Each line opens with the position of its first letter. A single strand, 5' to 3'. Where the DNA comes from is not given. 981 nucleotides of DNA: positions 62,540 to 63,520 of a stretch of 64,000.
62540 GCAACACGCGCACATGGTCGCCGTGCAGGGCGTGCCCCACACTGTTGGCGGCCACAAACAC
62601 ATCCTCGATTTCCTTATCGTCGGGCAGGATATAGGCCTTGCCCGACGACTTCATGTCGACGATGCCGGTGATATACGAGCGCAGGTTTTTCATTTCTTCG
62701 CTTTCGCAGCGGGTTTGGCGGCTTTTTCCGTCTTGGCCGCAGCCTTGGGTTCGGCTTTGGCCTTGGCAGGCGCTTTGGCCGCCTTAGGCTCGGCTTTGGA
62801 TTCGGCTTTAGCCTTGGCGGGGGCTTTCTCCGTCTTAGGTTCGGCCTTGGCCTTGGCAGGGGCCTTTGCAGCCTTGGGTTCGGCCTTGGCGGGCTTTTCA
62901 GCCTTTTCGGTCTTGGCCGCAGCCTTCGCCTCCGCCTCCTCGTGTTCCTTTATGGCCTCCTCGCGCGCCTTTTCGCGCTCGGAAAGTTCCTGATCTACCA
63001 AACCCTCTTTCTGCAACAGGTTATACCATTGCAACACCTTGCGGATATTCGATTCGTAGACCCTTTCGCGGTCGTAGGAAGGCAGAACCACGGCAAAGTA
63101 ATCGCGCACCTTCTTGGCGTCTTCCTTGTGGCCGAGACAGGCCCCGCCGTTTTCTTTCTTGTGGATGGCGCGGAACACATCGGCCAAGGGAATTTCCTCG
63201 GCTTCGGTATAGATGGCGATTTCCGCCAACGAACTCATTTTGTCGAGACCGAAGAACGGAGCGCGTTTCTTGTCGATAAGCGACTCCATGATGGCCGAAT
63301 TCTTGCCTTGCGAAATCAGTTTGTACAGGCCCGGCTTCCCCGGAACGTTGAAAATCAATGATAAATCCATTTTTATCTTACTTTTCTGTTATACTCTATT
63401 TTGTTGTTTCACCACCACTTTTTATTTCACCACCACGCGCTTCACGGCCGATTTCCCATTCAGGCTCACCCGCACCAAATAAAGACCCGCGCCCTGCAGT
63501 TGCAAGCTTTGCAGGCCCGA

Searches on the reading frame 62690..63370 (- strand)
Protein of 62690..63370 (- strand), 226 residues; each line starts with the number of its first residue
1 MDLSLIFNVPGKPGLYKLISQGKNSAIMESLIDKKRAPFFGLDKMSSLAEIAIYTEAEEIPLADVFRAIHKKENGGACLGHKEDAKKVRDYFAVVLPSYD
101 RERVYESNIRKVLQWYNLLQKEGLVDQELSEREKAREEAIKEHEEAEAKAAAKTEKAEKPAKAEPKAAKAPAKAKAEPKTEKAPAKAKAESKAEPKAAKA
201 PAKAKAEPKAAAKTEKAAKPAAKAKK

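Call 51: search_protein_families(library=pfam, max_evalue=0.001, proteins=[window:62690-63370:-])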
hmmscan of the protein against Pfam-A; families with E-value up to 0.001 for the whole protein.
window:62690-63370:- (226 aa): 2 families
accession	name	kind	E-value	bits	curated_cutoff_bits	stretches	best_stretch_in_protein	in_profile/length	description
PF21186.2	DUF6852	-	1.5e-27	96.4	27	1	51-119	1-71/71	Domain of unknown function (DUF6852)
PF18347.7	DUF5606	-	2.1e-14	53.8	25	1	4-48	2-46/46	Domain of unknown function (DUF5606)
